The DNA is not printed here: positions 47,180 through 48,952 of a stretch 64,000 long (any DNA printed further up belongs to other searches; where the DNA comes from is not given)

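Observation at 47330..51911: murF translationally coupled to aceK, immediately upstream of the AceK-target icd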

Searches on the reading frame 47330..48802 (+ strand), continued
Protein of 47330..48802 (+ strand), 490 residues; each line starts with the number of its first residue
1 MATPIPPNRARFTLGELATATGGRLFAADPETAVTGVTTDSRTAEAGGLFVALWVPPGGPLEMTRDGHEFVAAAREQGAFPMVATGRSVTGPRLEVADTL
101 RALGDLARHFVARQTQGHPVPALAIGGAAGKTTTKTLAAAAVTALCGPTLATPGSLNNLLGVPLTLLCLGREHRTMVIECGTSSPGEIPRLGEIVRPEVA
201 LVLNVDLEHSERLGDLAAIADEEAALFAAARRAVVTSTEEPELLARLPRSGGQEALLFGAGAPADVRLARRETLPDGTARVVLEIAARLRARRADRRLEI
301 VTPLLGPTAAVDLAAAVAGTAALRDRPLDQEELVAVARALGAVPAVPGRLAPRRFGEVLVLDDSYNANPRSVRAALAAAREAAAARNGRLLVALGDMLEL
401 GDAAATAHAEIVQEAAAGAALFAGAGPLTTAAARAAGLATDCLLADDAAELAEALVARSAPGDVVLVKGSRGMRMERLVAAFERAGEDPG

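Call 44: find_encoding_contigs(protein=P0025, flank=6000, max_places=1)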
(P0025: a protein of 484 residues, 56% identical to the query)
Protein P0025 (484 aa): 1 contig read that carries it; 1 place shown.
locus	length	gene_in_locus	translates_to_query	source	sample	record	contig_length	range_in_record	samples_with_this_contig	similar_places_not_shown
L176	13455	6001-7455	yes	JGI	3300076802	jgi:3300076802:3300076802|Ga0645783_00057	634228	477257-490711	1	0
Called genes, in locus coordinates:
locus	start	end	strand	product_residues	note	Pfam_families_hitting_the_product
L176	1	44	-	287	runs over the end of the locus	PF00459:Inositol_P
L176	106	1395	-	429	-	PF01979:Amidohydro_1, PF07969:Amidohydro_3 (weak), PF12890:DHOase, PF07969:Amidohydro_3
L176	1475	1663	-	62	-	PF00185:OTCace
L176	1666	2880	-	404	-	PF00156:Pribosyltran, PF14681:UPRTase (weak), PF02729:OTCace_N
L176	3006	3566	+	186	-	PF00903:Glyoxalase, PF22659:YycE-like_C (faint)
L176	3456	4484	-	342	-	PF00155:Aminotran_1_2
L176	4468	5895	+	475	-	PF03806:ABG_transport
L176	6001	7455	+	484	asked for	PF01225:Mur_ligase (faint), PF08245:Mur_ligase_M, PF02875:Mur_ligase_C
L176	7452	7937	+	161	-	PF00731:AIRC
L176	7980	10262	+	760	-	PF00512:HisKA, PF02518:HATPase_c, PF00072:Response_reg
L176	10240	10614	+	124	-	PF00072:Response_reg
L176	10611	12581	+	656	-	PF00072:Response_reg, PF08668:HDOD (faint), PF13487:HD_5, PF01966:HD, PF00072:Response_reg, PF13487:HD_5, PF01966:HD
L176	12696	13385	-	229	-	-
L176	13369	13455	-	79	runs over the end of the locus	-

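Call 48: search_protein_families(library=ncbifam, proteins=[L010:6537-8000:+], max_evalue=1e-10)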
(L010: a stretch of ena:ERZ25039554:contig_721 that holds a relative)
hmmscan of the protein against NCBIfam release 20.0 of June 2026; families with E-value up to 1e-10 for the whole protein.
L010:6537-8000:+ (487 aa): 16 families
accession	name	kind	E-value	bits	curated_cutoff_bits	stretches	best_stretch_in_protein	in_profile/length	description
NF006673.0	PRK09222.1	equivalog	2.4e-233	775.4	509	1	2-484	2-478/482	NADP-dependent isocitrate dehydrogenase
TIGR02924.1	ICDH_alpha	equivalog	4.6e-216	718.4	561.35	1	5-482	1-473/473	isocitrate dehydrogenase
NF006529.0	PRK08997.1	equivalog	1.3e-91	307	510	1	4-341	3-335/335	isocitrate dehydrogenase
TIGR00175.1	mito_nad_idh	equivalog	6.5e-88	295.1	432.4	1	4-340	3-333/334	isocitrate dehydrogenase (NAD(+))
TIGR02088.1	LEU3_arch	subfamily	4.2e-82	276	409.8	1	7-318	1-310/324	isopropylmalate/isohomocitrate dehydrogenases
NF040626.1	AksF2_Meth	equivalog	3.5e-76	256.6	540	1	7-318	4-313/333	homoisocitrate dehydrogenase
NF040619.1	AksF_Meth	equivalog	1.2e-69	235.1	500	1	7-318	4-330/343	homoisocitrate dehydrogenase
TIGR00183.1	prok_nadp_idh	equivalog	1.1e-60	205.6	567.3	2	211-341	286-416/417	isocitrate dehydrogenase (NADP(+))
NF002898.0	PRK03437.1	equivalog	1.2e-58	199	393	1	4-341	4-345/347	3-isopropylmalate dehydrogenase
NF005036.0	PRK06451.1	equivalog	9.1e-58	195.9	484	2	213-340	281-407/412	NADP-dependent isocitrate dehydrogenase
NF006048.0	PRK08194.1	equivalog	8.9e-57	192.7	501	1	6-341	5-349/352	tartrate dehydrogenase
TIGR02089.1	TTC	equivalog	2.4e-56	191.2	470.4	1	7-321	6-338/352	tartrate dehydrogenase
NF005425.0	PRK07006.1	equivalog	1.5e-53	182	490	2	206-340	281-415/416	NADP-dependent isocitrate dehydrogenase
NF040855.1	iso_homocit_dh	equivalog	3.4e-49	168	680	1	7-318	4-302/345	isocitrate--homoisocitrate dehydrogenase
NF005610.0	PRK07362.1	equivalog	2.8e-45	154.9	585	2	214-339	346-472/474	NADP-dependent isocitrate dehydrogenase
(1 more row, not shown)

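Call 58: find_homologous_proteins(query=L029:11365-12447:+, max_evalue=1e-30)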
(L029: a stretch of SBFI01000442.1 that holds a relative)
Query L029:11365-12447:+ (361 aa): 8000 proteins with E <= 1e-30 among 8000 candidates; the best 120 are listed.
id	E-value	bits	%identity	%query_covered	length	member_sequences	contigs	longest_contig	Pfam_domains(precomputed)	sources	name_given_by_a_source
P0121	7.2e-217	738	96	100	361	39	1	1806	PF00953.27,PF10555.15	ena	-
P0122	3.0e-197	673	87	100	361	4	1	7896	PF00953.27,PF10555.15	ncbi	-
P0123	1.7e-193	661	75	87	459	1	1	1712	PF00953.27,PF10555.15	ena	-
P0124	2.4e-187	641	82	100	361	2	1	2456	PF00953.27,PF10555.15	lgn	-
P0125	6.7e-186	636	82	100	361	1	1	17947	PF00953.27,PF10555.15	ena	-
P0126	4.1e-185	633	81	100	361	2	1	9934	PF00953.27,PF10555.15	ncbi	-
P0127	9.7e-182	622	79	100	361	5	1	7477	PF00953.27,PF10555.15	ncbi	-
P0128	1.8e-181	621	80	100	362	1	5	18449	PF00953.27,PF10555.15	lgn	-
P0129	7.1e-181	619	78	100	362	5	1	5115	PF00953.27,PF10555.15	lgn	-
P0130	7.7e-181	619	81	100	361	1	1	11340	PF00953.27,PF10555.15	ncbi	-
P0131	1.0e-180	619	79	100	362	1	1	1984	PF00953.27,PF10555.15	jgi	jgi:phospho-N-acetylmuramoyl-pentapeptide-transferase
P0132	1.6e-180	618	79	100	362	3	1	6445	PF00953.27,PF10555.15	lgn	-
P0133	2.6e-180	617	80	100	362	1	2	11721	PF00953.27,PF10555.15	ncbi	-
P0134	3.3e-180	617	79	100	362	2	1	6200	PF00953.27,PF10555.15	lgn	-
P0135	3.4e-179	614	77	100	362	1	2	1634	PF00953.27,PF10555.15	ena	-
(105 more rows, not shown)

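Call 65: search_protein_families(library=ncbifam, proteins=[L016:10001-11404:+, L018:10001-11428:+, L010:8001-9494:+, L012:10001-11446:+, L008:8001-9473:+, L029:10073-11338:+], max_evalue=1e-40)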
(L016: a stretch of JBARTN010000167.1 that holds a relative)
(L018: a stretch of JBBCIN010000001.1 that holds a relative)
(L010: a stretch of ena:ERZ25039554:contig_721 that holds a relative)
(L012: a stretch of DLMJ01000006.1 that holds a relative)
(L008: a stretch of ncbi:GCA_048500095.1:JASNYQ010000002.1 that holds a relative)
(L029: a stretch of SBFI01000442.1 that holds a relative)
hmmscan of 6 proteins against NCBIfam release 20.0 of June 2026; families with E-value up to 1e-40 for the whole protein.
L016:10001-11404:+ (468 aa): 5 families
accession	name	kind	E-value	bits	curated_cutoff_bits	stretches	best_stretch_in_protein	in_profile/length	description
NF008896.0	PRK11929.1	equivalog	2.6e-119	399.6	1023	1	30-464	524-958/965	bifunctional UDP-N-acetylmuramoyl-L-alanyl-D-glutamate--2,6-diaminopimelate ligase MurE/UDP-N-acetylmuramoyl-tripeptide--D-alanyl-D-alanine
TIGR01143.1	murF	subfamily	6.2e-119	397.7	288.6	1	38-460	1-416/418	UDP-N-acetylmuramoyl-tripeptide--D-alanyl-D-alanine ligase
NF008041.0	PRK10773.1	equivalog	5.1e-85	285.9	551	1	15-466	7-451/453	UDP-N-acetylmuramoyl-tripeptide--D-alanyl-D-alanine ligase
NF010693.0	PRK14093.1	equivalog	1.7e-71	241.3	544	1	14-462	9-464/479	UDP-N-acetylmuramoylalanyl-D-glutamyl-2,6-diaminopimelate--D-alanyl-D-alanine ligase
NF008897.0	PRK11930.1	equivalog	3.4e-64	217.2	804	1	24-462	15-453/822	bifunctional UDP-N-acetylmuramoyl-tripeptide:D-alanyl-D-alanine ligase/alanine racemase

L018:10001-11428:+ (476 aa): 4 families
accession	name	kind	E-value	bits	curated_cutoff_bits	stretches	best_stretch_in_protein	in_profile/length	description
NF008896.0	PRK11929.1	equivalog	8.2e-101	338.3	1023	1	30-469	525-957/965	bifunctional UDP-N-acetylmuramoyl-L-alanyl-D-glutamate--2,6-diaminopimelate ligase MurE/UDP-N-acetylmuramoyl-tripeptide--D-alanyl-D-alanine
TIGR01143.1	murF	subfamily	3.4e-88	296.4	288.6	1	37-466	1-416/418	UDP-N-acetylmuramoyl-tripeptide--D-alanyl-D-alanine ligase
NF008041.0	PRK10773.1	equivalog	1.1e-73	248.5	551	1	12-469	4-448/453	UDP-N-acetylmuramoyl-tripeptide--D-alanyl-D-alanine ligase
NF010693.0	PRK14093.1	equivalog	2.4e-56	191.4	544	1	12-468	7-464/479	UDP-N-acetylmuramoylalanyl-D-glutamyl-2,6-diaminopimelate--D-alanyl-D-alanine ligase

L010:8001-9494:+ (498 aa): 4 families
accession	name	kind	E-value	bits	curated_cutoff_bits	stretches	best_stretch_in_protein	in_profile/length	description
NF008896.0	PRK11929.1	equivalog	4.1e-90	302.9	1023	1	17-482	509-959/965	bifunctional UDP-N-acetylmuramoyl-L-alanyl-D-glutamate--2,6-diaminopimelate ligase MurE/UDP-N-acetylmuramoyl-tripeptide--D-alanyl-D-alanine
TIGR01143.1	murF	subfamily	7e-83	278.9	288.6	1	39-477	1-416/418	UDP-N-acetylmuramoyl-tripeptide--D-alanyl-D-alanine ligase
NF008041.0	PRK10773.1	equivalog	2.7e-59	201.1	551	1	32-479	22-447/453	UDP-N-acetylmuramoyl-tripeptide--D-alanyl-D-alanine ligase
NF010693.0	PRK14093.1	equivalog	7.4e-50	170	544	1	11-482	6-467/479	UDP-N-acetylmuramoylalanyl-D-glutamyl-2,6-diaminopimelate--D-alanyl-D-alanine ligase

L012:10001-11446:+ (482 aa): 5 families
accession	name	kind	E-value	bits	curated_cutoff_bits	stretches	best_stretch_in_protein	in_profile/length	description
NF008896.0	PRK11929.1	equivalog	1.7e-93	314.1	1023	1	8-481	500-956/965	bifunctional UDP-N-acetylmuramoyl-L-alanyl-D-glutamate--2,6-diaminopimelate ligase MurE/UDP-N-acetylmuramoyl-tripeptide--D-alanyl-D-alanine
TIGR01143.1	murF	subfamily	5e-90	302.4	288.6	1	43-481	1-418/418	UDP-N-acetylmuramoyl-tripeptide--D-alanyl-D-alanine ligase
NF010693.0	PRK14093.1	equivalog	1.8e-53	181.9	544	1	8-480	3-463/479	UDP-N-acetylmuramoylalanyl-D-glutamyl-2,6-diaminopimelate--D-alanyl-D-alanine ligase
NF008041.0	PRK10773.1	equivalog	5.1e-52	177.1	551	1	37-481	23-447/453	UDP-N-acetylmuramoyl-tripeptide--D-alanyl-D-alanine ligase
NF008897.0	PRK11930.1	equivalog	6.4e-45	153.5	804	1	38-481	24-453/822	bifunctional UDP-N-acetylmuramoyl-tripeptide:D-alanyl-D-alanine ligase/alanine racemase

L008:8001-9473:+ (491 aa): 4 families
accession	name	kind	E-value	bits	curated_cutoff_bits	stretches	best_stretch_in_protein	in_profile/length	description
NF008896.0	PRK11929.1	equivalog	1.1e-90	304.8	1023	1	9-484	501-957/965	bifunctional UDP-N-acetylmuramoyl-L-alanyl-D-glutamate--2,6-diaminopimelate ligase MurE/UDP-N-acetylmuramoyl-tripeptide--D-alanyl-D-alanine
TIGR01143.1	murF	subfamily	1.2e-80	271.5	288.6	1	39-483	1-418/418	UDP-N-acetylmuramoyl-tripeptide--D-alanyl-D-alanine ligase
NF008041.0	PRK10773.1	equivalog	1.1e-59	202.3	551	1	12-485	4-449/453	UDP-N-acetylmuramoyl-tripeptide--D-alanyl-D-alanine ligase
NF010693.0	PRK14093.1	equivalog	2.7e-57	194.5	544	1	8-486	3-467/479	UDP-N-acetylmuramoylalanyl-D-glutamyl-2,6-diaminopimelate--D-alanyl-D-alanine ligase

L029:10073-11338:+ (422 aa): 6 families
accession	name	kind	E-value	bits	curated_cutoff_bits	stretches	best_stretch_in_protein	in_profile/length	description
TIGR01143.1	murF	subfamily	3.6e-118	395.1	288.6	1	1-422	2-418/418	UDP-N-acetylmuramoyl-tripeptide--D-alanyl-D-alanine ligase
NF008896.0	PRK11929.1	equivalog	3.3e-112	376.1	1023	1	1-421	533-955/965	bifunctional UDP-N-acetylmuramoyl-L-alanyl-D-glutamate--2,6-diaminopimelate ligase MurE/UDP-N-acetylmuramoyl-tripeptide--D-alanyl-D-alanine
NF010693.0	PRK14093.1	equivalog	4.8e-80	269.5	544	1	1-422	34-464/479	UDP-N-acetylmuramoylalanyl-D-glutamyl-2,6-diaminopimelate--D-alanyl-D-alanine ligase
NF008041.0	PRK10773.1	equivalog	1e-78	265.1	551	1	1-422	30-447/453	UDP-N-acetylmuramoyl-tripeptide--D-alanyl-D-alanine ligase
NF008897.0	PRK11930.1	equivalog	8.5e-50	169.6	804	1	1-422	30-453/822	bifunctional UDP-N-acetylmuramoyl-tripeptide:D-alanyl-D-alanine ligase/alanine racemase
NF001124.0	PRK00139.1-2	equivalog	2e-41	142.3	476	0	150-333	200-384/500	UDP-N-acetylmuramoyl-L-alanyl-D-glutamate--2,6-diaminopimelate ligase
